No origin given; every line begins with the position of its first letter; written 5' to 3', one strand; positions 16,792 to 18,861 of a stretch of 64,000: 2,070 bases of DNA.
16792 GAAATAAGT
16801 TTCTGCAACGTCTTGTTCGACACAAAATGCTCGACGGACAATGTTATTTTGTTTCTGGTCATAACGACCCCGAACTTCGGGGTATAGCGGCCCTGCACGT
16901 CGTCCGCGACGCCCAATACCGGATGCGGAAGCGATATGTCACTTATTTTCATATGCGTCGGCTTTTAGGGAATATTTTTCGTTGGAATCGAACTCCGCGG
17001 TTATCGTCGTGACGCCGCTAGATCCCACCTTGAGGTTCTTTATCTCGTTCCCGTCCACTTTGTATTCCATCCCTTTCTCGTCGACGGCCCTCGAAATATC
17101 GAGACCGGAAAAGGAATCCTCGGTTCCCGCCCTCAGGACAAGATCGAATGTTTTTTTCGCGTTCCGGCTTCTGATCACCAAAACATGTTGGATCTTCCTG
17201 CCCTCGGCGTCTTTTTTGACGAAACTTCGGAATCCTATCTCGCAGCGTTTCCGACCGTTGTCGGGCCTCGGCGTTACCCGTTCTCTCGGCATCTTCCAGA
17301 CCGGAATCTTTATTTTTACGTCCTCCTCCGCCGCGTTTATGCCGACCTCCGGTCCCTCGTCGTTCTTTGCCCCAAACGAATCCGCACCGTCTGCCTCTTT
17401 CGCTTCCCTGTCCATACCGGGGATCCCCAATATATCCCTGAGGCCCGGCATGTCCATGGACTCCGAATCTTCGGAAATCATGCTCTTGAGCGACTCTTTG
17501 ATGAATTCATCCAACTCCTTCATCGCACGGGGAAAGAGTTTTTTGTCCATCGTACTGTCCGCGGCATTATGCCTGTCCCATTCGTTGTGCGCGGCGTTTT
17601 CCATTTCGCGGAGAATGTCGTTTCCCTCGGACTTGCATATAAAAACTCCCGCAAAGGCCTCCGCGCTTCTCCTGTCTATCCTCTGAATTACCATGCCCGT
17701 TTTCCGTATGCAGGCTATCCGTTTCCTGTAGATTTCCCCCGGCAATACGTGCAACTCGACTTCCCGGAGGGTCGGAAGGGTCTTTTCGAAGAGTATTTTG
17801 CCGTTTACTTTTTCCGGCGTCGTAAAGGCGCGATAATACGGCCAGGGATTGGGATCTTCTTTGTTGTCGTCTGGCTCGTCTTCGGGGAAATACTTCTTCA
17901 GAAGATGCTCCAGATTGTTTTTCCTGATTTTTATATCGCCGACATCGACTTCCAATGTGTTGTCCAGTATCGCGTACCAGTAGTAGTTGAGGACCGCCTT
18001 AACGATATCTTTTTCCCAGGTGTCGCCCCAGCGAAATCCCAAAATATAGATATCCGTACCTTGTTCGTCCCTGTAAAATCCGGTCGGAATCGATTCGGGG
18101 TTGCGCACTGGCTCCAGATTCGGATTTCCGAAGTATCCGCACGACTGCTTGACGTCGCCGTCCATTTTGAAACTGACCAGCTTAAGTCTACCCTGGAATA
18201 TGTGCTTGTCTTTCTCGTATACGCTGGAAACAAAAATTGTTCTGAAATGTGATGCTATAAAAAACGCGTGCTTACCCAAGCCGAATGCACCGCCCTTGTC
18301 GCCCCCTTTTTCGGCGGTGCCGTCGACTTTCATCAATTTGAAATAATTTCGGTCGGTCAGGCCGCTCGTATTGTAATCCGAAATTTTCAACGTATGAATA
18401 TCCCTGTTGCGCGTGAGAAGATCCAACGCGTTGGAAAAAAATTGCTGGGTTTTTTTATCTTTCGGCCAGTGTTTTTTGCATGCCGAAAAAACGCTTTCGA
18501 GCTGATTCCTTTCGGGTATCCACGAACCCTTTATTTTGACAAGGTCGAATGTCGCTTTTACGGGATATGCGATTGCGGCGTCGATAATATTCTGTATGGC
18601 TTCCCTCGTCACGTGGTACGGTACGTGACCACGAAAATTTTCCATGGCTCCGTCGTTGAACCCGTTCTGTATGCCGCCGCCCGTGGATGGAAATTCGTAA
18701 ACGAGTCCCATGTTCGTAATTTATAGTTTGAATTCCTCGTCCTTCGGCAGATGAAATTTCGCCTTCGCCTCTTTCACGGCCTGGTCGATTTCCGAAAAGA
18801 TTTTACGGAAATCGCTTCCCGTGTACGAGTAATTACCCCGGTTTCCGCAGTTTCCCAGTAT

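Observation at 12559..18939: Nine-gene co-directional operon centred on a GHKL/MORC-like ATPase: candidate undescribed defence system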

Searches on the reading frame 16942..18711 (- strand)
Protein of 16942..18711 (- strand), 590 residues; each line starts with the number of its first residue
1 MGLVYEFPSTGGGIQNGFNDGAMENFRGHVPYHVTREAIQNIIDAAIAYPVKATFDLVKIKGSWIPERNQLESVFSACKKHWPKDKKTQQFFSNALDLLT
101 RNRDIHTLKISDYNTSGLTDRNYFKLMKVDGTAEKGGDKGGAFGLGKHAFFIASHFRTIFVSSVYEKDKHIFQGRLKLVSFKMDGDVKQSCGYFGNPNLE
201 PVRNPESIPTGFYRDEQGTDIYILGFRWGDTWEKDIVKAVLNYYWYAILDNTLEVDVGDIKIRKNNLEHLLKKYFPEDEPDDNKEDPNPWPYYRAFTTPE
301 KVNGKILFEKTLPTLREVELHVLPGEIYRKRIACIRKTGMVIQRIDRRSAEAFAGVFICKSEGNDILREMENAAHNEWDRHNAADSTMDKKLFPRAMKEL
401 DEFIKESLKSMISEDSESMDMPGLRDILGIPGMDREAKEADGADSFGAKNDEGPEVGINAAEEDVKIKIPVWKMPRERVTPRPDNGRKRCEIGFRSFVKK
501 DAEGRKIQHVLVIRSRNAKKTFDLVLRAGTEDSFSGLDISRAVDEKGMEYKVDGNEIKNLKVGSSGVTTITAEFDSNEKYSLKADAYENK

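Call 3: search_protein_families(library=pfam, proteins=[window:16942-18711:-], max_evalue=1)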
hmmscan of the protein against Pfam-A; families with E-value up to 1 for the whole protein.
window:16942-18711:- (590 aa): 0 families

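Call 4: search_protein_families(library=padloc, proteins=[window:16942-18711:-], max_evalue=1)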
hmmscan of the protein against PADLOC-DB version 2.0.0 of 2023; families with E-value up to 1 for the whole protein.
window:16942-18711:- (590 aa): 1 family
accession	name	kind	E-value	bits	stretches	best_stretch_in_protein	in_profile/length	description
PDLC04582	PDC-M33A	-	1.7e-114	381.8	2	1-436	1-434/627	-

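Call 5: search_protein_families(library=ncbifam, proteins=[window:16942-18711:-], max_evalue=1)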
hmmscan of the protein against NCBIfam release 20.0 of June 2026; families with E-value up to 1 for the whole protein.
window:16942-18711:- (590 aa): 0 families

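Call 10: find_homologous_proteins(query=window:16942-18711:-, max_evalue=0.001)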
Query window:16942-18711:- (590 aa): 151 proteins with E <= 0.001 among 6938 candidates; the best 120 are listed.
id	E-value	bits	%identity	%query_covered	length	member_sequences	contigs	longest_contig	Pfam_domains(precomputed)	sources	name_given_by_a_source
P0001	0.0e+0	1367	100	100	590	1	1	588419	-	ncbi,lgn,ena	-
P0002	0.0e+0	1149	84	100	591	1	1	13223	-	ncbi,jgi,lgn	jgi:hypothetical protein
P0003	0.0e+0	1058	77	100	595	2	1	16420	-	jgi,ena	-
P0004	1.0e-277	941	70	100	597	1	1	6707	-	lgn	-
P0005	1.1e-252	858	64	100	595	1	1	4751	-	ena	-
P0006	2.8e-125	437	39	100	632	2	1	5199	-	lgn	-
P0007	2.9e-125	437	41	100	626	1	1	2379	-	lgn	-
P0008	2.2e-124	434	40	100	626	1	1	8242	-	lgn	-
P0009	5.6e-124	433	40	100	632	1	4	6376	-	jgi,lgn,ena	jgi:hypothetical protein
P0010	2.5e-123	431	41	100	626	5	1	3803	-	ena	-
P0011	2.4e-120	421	38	99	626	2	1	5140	-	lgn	-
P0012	2.8e-120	421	38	100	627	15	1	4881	-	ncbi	-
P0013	1.0e-119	419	39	100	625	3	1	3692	-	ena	-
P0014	8.6e-119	416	40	100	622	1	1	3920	-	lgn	-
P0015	1.4e-117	412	39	100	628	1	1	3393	-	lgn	-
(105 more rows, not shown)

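Call 11: search_solved_structures(query=window:16942-18711:-, max_evalue=10, show_alignments=2)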
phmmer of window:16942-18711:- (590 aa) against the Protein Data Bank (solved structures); distinct sequences matched with E-value up to 10: 1.
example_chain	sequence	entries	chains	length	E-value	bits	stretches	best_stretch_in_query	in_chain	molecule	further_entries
1i8n_A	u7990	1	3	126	0.73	11.6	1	439-491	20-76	ANTI-PLATELET PROTEIN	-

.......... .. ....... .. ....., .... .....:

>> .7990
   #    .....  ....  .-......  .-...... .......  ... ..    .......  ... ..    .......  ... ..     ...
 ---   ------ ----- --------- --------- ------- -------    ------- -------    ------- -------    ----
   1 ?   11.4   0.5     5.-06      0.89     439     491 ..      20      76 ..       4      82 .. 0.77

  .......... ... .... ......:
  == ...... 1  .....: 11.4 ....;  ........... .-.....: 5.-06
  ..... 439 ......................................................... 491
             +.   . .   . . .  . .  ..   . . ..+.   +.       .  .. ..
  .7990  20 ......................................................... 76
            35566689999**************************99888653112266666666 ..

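Call 13: search_solved_structures(query=A1, max_evalue=10, show_alignments=3)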
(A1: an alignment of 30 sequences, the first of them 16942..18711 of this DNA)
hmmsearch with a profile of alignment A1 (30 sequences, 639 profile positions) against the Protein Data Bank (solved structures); distinct sequences matched with E-value up to 10: 0.

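Call 15: find_related_loci(query=A1, collection=genome_contigs, flank=10000)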
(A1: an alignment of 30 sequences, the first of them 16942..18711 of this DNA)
Query A1 (590 aa) in genome_contigs; peptide patterns used: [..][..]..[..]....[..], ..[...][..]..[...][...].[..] (x = any residue, [..] = any of these).
599 stretches matched a pattern (row limit reached: there are more); 397 encode a relative of the query (tblastn E <= 1e-3); the best 80 are kept; 80 distinct loci.
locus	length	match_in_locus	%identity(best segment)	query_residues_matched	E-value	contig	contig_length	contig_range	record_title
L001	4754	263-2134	40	3-588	6e-137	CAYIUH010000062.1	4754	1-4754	MAG TPA_asm: uncultured Candidatus Saccharibacteria bacterium isolate ERP119705_co6_845 genome assembly, contig: NODE_31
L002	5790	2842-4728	38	3-590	5e-104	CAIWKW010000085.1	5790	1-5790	MAG: Candidatus Doudnabacteria bacterium isolate AlinenLipids_bin-7426 genome assembly, contig: bin-7426:085/227, whole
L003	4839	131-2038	34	3-587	4e-93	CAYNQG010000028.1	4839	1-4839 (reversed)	MAG TPA_asm: uncultured Candidatus Saccharibacteria bacterium isolate binchicken_co32_345 genome assembly, contig: NODE_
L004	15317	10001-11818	33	3-588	4e-83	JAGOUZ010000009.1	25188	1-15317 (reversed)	MAG: Candidatus Paceibacterota bacterium isolate Gw_Eff_bin_534 Gw_Eff_3815_length_25188_cov_6.503891, whole genome shot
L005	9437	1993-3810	33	3-588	1e-81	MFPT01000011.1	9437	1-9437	MAG: Candidatus Magasanikbacteria bacterium RIFCSPHIGHO2_01_FULL_41_23 rifcsphigho2_01_scaffold_27268, whole genome shot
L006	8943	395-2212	33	3-588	1e-81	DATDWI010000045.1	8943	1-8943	MAG TPA_asm: Candidatus Paceibacterota bacterium isolate SMAG_U8106 k141_2117837, whole genome shotgun sequence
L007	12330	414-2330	34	3-590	3e-99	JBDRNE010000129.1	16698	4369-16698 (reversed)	MAG: Candidatus Omnitrophota bacterium isolate MEGAHIT-group-1.87 k141_5226555, whole genome shotgun sequence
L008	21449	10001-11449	35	5-479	8e-78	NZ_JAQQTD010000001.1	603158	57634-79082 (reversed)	Altibacter sp. HG106 NODE_1_length_603158_cov_142.387910, whole genome shotgun sequence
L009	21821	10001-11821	34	5-587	7e-76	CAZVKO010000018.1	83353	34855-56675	MAG TPA_asm: uncultured Ginsengibacter sp. isolate binchicken_co84_440 genome assembly, contig: k141_2513613, whole geno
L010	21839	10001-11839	31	3-588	7e-79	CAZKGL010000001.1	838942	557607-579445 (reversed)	MAG TPA_asm: uncultured Gammaproteobacteria bacterium isolate binchicken_co134_9 genome assembly, contig: NODE_7_length_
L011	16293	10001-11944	30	5-590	5e-73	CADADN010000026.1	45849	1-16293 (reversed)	MAG: uncultured Prevotellaceae bacterium isolate RUG13201 genome assembly, contig: RUG13201_asm_26, whole genome shotgun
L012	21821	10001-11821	32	3-588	1e-72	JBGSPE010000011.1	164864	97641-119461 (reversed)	MAG: Candidatus Paceibacteria bacterium isolate JTS-AC297 k141_2717708, whole genome shotgun sequence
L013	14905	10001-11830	33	3-588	8e-72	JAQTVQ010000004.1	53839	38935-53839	MAG: Candidatus Paceibacterota bacterium isolate STB_91 NODE_1235_length_53839_cov_11.174710_Sandtown_B, whole genome sh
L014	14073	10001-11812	31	13-587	3e-69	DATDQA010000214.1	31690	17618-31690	MAG TPA_asm: Saprospiraceae bacterium isolate SMAG_U7935 k141_1715476, whole genome shotgun sequence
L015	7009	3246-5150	31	7-590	4e-69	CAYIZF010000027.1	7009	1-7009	MAG TPA_asm: uncultured Gammaproteobacteria bacterium isolate ERP122455_co1_171 genome assembly, contig: NODE_3821_lengt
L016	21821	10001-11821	32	3-588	6e-69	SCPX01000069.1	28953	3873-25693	MAG: Patescibacteria group bacterium isolate DP16D_bin.14 DP16D_bin.14-102387, whole genome shotgun sequence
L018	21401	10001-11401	36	3-474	2e-67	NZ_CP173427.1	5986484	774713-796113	Paenibacillus chitinolyticus strain KFRI-Sea08-06 chromosome, complete genome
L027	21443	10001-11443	32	5-462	3e-64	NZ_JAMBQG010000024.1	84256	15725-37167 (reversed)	Parabacteroides leei strain GYB001 24, whole genome shotgun sequence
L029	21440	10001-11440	31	7-464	5e-63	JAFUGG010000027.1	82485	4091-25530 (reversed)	MAG: Bacteroidaceae bacterium isolate RGIG4467 Roe_deer_Omasum-5__c2187, whole genome shotgun sequence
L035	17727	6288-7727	30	7-464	5e-61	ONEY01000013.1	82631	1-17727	uncultured Bacteroidales bacterium isolate RUG244 genome assembly, contig: scaffold_259, whole genome shotgun sequence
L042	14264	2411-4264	30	3-588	6e-59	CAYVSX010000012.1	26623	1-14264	MAG TPA_asm: uncultured Candidatus Saccharibacteria bacterium isolate SRP342105_co3_222 genome assembly, contig: NODE_13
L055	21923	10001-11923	30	12-587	7e-55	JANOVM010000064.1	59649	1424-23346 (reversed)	MAG: Bacteroidota bacterium isolate VAR_35_metabat_627 VAR_35_k141_3365770, whole genome shotgun sequence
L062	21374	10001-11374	31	1-469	9e-54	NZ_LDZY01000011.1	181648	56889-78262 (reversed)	Desulfosporosinus acididurans strain M1 DEAC_contig000011, whole genome shotgun sequence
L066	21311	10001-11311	30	1-428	4e-53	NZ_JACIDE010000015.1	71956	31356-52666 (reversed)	Anoxybacteroides voinovskiense strain DSM 17075 Ga0373221_15, whole genome shotgun sequence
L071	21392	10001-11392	30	5-443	1e-56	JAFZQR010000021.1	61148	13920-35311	MAG: Bacteroidaceae bacterium isolate RGIG8010 Water_buffalos_Rumen-1__c176453, whole genome shotgun sequence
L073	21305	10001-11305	30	1-427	2e-52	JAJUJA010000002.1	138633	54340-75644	MAG: Elusimicrobiota bacterium isolate bin104 k141_290350_length_138633_cov_13.5499, whole genome shotgun sequence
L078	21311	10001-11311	30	1-428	7e-52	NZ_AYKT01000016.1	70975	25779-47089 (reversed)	Geobacillus thermodenitrificans subsp. thermodenitrificans DSM 465 contig19, whole genome shotgun sequence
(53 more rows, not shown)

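Call 21: predict_structure(alignment_id=A1)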
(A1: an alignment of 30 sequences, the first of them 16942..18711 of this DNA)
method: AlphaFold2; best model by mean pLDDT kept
length: 590 residues; sequences in the alignment: 30
mean_pLDDT: 80.0   pTM: 0.67
mean pLDDT of the five models: 80.0, 79.7, 79.6, 79.6, 78.7
residues with pLDDT >= 90: 270; 70-90: 205; 50-70: 31; < 50: 84
segments of 3 or more residues with pLDDT < 50: 131-145, 415-423, 428-484
pLDDT, mean of each block of 10 residues (from residue 1): 88 81 74 89 90 95 93 96 94 94 93 90 75 39 59 92 92 94 92 93 93 93 88 93 95 97 97 80 69 92 89 93 87 90 88 90 87 84 83 94 92 51 45 40 33 32 31 28 57 85 80 78 82 69 87 88 82 85 81
secondary structure, 60 per line:
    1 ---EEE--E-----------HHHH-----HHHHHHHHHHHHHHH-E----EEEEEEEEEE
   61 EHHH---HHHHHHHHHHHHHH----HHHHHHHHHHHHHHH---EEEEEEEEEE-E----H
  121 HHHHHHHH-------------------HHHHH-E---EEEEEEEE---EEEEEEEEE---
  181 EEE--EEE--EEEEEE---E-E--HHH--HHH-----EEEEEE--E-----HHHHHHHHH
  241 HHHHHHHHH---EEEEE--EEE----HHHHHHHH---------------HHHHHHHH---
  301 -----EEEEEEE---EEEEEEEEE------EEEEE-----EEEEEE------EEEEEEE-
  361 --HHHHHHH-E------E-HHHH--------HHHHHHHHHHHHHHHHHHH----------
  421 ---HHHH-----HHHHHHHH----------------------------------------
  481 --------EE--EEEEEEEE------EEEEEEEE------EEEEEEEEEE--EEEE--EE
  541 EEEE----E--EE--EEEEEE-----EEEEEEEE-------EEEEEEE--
elements in order: E4-6 H21-24 H30-44 E51-61 H68-81 H86-100 E104-113 H120-128 H148-152 E158-165 E169-177 E181-183 E186-188 E191-196 E218-223 H232-249 E253-257 E260-262 H267-274 H290-297 E306-312 E316-324 E331-335 E341-346 E353-359 H363-369 H380-383 H392-410 H424-427 H433-440 E493-500 E507-514 E521-530 E533-536 E539-544 E556-561 E567-574 E582-588

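Call 25: find_encoding_contigs(protein=P0002, flank=10000, max_places=3)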
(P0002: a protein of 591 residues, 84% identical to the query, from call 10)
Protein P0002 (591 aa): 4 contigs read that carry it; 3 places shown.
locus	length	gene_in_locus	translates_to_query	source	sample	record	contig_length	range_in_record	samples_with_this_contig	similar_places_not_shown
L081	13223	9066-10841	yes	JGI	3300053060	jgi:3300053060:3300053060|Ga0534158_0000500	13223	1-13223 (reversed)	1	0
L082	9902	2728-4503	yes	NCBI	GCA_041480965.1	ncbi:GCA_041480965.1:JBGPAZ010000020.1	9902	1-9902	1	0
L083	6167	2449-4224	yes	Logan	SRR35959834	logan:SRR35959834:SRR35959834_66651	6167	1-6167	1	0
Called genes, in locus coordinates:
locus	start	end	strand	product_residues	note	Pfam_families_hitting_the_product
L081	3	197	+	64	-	?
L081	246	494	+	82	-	PF09851:SHOCT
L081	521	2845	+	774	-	PF19335:HMBD, PF00122:E1-E2_ATPase, PF00702:Hydrolase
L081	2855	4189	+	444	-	PF13660:DUF4147, PF05161:MOFRL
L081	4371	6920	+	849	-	PF01326:PPDK_N, PF00391:PEP-utilizers, PF02896:PEP-utilizers_C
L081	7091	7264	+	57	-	PF12728:HTH_17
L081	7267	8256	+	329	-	PF00145:DNA_methylase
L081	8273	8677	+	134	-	PF03852:Vsr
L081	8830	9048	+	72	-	-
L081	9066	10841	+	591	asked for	-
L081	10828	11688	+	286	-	-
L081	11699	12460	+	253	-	PF19866:DUF6339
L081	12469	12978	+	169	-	-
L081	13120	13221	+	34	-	?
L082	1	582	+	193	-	?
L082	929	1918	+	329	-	PF00145:DNA_methylase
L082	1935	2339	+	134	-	PF03852:Vsr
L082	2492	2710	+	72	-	-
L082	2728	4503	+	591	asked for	-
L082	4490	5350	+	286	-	-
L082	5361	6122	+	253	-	PF19866:DUF6339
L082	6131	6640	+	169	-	-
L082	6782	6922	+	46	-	-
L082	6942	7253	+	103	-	-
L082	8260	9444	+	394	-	PF03952:Enolase_N, PF00113:Enolase_C, PF13378:MR_MLE_C, PF00113:Enolase_C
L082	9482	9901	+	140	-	?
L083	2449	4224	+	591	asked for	-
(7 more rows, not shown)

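Call 26: find_encoding_contigs(protein=P0003, flank=10000, max_places=3)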
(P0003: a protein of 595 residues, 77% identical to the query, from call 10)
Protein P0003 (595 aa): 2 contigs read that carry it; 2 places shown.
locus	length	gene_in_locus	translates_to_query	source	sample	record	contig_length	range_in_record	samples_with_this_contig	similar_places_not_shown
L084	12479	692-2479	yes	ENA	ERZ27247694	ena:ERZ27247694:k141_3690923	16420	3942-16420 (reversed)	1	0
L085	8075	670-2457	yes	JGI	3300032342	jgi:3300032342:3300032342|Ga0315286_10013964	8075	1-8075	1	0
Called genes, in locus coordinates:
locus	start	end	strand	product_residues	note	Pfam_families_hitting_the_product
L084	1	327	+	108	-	?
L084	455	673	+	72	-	-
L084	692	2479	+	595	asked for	-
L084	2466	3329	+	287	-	-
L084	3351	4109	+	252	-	PF19866:DUF6339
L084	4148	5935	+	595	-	PF10592:AIPR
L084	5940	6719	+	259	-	-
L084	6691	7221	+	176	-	-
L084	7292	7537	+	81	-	-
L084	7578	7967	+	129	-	PF13366:PDDEXK_3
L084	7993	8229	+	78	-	-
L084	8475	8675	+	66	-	-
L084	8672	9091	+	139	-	-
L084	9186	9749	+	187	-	PF00308:Bac_DnaA, PF00004:AAA (weak), PF00910:RNA_helicase (weak)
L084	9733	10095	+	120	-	-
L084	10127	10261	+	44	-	-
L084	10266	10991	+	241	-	-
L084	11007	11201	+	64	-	-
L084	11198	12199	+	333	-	-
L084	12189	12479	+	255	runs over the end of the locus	-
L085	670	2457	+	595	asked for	-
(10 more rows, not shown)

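Call 29: search_protein_families(library=padloc, proteins=[L084:4148-5932:+, L084:5940-6716:+, L084:6691-7218:+, L084:7578-7964:+, L082:6131-6637:+, L082:6942-7250:+], max_evalue=0.01)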
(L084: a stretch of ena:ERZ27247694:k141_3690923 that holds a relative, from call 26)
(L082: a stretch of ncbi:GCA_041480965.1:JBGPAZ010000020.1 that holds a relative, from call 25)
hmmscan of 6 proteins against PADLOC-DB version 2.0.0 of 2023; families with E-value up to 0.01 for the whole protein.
L084:4148-5932:+ (595 aa): 2 families
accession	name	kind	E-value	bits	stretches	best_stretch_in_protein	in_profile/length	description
PDLC02357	AbiU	-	4.4e-42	142.9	1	28-469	21-457/537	AbiU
PDLC02207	MzaE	-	1.1e-16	58.6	1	218-377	221-384/598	-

L084:5940-6716:+ (259 aa): 2 families
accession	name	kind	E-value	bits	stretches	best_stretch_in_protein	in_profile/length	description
PDLC04592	PDC-M34B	-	5.9e-09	33.9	1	110-229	57-175/192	-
PDLC04591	PDC-M34B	-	0.002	16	1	120-226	60-166/185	-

L084:6691-7218:+ (176 aa): 0 families

L084:7578-7964:+ (129 aa): 2 families
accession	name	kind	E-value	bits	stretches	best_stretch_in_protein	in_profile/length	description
PDLC00943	Cas4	-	0.0011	17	1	42-109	51-117/180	CRISPR-associated protein Cas4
PDLC02083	Cas4_II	-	0.0013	17.1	1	37-102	50-115/186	-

L082:6131-6637:+ (169 aa): 0 families

L082:6942-7250:+ (103 aa): 0 families
